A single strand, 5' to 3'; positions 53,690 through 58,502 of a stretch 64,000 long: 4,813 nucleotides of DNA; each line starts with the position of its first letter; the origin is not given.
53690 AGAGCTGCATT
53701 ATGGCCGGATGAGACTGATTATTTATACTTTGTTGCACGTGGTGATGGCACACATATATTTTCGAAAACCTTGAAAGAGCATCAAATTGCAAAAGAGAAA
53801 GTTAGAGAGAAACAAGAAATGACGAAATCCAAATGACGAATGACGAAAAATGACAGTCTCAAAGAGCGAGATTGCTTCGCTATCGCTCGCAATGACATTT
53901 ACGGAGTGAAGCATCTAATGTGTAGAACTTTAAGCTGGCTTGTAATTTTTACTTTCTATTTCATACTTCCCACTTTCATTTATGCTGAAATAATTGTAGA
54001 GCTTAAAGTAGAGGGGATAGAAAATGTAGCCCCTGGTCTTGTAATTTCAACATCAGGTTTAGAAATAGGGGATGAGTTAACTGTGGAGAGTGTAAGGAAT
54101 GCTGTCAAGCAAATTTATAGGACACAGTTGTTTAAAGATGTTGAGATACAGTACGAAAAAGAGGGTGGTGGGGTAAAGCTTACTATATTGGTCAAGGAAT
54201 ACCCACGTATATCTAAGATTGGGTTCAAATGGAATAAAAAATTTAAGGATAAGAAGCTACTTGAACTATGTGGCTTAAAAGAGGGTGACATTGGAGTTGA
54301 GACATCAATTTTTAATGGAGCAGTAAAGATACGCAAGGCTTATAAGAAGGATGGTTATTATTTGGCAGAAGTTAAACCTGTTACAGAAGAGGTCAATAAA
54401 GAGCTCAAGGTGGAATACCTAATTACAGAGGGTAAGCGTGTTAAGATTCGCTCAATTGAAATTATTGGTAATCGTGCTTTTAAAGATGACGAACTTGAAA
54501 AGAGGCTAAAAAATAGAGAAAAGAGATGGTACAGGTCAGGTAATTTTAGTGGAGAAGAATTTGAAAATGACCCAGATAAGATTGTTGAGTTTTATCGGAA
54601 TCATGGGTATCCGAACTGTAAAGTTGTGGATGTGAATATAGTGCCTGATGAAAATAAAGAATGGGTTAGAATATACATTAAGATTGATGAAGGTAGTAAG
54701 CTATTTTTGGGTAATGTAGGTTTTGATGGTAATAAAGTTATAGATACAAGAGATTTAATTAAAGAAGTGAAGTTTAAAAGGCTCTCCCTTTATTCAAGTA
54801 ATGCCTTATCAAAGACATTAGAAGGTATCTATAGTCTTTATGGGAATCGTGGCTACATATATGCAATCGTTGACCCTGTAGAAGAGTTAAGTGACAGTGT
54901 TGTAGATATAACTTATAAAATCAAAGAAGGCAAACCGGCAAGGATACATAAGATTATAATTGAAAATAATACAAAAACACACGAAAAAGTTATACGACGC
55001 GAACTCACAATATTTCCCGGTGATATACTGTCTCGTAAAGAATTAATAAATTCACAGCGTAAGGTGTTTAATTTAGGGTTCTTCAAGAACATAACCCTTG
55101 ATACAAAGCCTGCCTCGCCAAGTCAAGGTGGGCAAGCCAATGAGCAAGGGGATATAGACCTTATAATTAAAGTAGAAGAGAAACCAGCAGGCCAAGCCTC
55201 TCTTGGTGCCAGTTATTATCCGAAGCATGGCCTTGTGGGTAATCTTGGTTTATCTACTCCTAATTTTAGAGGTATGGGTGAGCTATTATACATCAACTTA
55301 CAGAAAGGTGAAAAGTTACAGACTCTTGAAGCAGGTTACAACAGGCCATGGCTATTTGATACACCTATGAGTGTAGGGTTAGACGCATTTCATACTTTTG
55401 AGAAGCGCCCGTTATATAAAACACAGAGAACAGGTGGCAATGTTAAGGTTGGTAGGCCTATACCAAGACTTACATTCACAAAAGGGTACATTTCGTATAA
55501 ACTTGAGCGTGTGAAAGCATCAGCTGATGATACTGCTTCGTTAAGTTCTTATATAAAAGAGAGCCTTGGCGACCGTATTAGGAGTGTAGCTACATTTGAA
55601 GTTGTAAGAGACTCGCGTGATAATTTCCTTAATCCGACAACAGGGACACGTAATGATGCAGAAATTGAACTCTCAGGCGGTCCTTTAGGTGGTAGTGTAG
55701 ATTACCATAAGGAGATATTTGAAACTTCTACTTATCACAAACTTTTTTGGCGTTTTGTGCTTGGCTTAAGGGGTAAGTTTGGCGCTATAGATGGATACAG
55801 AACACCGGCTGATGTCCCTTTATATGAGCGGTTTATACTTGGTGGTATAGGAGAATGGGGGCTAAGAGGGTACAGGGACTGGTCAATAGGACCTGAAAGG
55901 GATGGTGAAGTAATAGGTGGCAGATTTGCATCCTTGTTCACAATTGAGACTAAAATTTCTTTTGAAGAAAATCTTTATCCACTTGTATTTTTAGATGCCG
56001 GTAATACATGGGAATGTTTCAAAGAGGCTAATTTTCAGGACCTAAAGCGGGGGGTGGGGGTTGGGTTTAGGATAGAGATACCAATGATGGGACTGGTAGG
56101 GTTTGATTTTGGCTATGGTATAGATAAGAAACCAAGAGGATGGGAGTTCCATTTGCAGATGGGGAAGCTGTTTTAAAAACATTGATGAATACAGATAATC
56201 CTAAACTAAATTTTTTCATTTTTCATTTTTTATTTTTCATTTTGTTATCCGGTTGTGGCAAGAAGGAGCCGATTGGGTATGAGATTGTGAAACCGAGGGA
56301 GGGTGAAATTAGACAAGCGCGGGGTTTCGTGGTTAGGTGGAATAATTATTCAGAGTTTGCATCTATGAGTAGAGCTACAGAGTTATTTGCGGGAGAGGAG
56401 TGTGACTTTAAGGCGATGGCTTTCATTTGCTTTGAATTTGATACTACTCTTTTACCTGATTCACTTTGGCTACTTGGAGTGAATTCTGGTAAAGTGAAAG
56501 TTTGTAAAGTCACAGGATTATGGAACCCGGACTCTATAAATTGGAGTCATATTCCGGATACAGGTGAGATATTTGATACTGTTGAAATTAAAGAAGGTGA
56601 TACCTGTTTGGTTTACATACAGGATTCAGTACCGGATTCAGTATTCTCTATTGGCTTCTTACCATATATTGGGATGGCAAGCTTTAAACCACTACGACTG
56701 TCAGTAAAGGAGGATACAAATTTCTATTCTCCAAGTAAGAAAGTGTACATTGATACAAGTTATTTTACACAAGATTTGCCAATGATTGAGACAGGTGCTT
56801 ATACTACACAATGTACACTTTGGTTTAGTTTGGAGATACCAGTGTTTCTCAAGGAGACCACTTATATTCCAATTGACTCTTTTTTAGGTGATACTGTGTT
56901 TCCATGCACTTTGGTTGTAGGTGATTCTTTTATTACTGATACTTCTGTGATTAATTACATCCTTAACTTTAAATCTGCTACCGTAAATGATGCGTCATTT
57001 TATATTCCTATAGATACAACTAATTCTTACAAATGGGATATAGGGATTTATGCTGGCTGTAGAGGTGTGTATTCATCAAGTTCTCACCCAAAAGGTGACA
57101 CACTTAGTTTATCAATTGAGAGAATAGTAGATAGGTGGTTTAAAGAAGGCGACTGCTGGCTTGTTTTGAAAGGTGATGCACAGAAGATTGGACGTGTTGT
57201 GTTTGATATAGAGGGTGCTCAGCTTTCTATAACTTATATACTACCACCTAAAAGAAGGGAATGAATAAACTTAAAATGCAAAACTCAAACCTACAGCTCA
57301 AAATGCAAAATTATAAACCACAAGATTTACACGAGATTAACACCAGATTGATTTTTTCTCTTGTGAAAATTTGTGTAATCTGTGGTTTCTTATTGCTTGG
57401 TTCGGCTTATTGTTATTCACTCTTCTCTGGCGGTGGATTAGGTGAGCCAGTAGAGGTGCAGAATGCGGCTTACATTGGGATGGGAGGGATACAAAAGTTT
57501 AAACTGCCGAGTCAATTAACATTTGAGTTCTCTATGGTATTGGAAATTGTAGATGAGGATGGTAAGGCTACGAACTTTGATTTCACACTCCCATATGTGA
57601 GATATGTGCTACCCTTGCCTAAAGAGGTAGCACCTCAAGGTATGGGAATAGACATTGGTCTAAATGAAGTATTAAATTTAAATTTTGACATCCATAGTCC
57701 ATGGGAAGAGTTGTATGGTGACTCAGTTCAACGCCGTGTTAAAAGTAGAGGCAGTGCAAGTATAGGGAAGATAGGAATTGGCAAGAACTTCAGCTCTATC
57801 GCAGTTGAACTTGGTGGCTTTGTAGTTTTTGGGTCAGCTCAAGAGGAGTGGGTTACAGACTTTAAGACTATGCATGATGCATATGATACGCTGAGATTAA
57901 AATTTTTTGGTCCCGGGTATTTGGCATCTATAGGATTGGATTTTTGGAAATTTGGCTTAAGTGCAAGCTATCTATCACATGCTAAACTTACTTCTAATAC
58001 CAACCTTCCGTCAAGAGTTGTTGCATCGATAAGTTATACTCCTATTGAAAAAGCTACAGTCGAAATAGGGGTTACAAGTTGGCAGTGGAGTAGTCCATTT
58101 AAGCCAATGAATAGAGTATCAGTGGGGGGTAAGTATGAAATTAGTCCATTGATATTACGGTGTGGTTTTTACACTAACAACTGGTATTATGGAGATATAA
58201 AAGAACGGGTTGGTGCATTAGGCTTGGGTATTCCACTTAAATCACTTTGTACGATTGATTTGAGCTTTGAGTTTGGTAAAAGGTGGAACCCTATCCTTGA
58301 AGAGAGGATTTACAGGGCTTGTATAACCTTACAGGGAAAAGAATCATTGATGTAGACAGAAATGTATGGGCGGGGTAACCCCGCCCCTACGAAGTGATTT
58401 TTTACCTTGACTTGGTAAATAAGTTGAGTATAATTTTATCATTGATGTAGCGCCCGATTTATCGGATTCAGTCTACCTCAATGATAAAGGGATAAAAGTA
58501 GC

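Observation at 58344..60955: REP-like element with a GC hairpin that supplies stop codons and a shared C-terminal SLM tripeptide to consecutive envelope-biogenesis genes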

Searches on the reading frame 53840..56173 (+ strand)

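Call 15: search_protein_families(library=pfam, proteins=[window:53840-56173:+], max_evalue=0.01)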
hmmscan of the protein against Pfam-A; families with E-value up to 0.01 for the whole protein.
window:53840-56173:+ (778 aa): 3 families
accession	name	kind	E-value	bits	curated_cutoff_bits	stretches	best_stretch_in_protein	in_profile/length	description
PF07244.20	POTRA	-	4e-49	165.7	21.3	4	201-285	1-79/79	Surface antigen variable number repeat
PF01103.29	Omp85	-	4.7e-44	151.7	24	1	475-778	1-325/325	Omp85 superfamily domain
PF08479.16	POTRA_2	-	3.5e-08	33.6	24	0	292-358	5-72/76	POTRA domain, ShlB-type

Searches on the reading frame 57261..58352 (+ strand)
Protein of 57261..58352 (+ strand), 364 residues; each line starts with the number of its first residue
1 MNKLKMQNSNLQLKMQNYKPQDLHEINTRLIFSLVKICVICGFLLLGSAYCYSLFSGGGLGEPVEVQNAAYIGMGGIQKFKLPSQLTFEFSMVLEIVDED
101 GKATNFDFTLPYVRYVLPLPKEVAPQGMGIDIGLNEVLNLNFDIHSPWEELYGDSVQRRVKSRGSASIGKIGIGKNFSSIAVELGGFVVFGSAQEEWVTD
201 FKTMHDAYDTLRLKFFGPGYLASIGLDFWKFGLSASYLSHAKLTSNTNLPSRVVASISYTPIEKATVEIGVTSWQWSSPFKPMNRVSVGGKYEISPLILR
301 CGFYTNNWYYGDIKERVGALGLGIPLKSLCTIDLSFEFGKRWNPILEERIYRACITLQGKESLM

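Call 15: search_protein_families(library=pfam, proteins=[window:57261-58352:+], max_evalue=0.01)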
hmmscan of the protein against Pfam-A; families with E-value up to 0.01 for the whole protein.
window:57261-58352:+ (364 aa): 0 families

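Call 78: search_protein_families(library=ncbifam, proteins=[window:57261-58352:+], max_evalue=0.1)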
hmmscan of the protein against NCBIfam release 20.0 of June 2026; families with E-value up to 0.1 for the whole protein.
window:57261-58352:+ (364 aa): 1 family
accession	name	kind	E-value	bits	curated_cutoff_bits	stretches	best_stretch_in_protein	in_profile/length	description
NF053685.1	BamG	equivalog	0.0023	17.1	250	1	243-341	247-367/397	BamG family beta-barrel-assembly machinery protein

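Call 83: predict_structure(protein=window:57261-58352:+)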
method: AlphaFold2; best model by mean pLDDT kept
length: 364 residues; sequences in the alignment: 1
mean_pLDDT: 29.0   pTM: 0.31
mean pLDDT of the five models: 29.0, 28.5, 27.0, 26.1, 24.2
residues with pLDDT >= 90: 0; 70-90: 0; 50-70: 0; < 50: 364
segments of 3 or more residues with pLDDT < 50: 1-364
pLDDT, mean of each block of 10 residues (from residue 1): 23 28 37 43 43 32 24 27 38 39 37 32 25 26 33 33 29 27 29 26 28 24 24 24 25 34 31 24 24 29 25 25 21 25 27 25 24
secondary structure, 60 per line:
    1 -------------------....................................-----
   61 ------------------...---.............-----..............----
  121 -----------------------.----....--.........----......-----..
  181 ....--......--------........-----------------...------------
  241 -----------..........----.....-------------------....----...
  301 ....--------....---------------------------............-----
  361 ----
elements in order: H20-55 E79-81 E85-97 E103-116 H149-152 H155-163 E168-173 E179-184 E187-192 H201-208 E252-261 E266-270 E290-293 E298-304 H313-316 H344-355
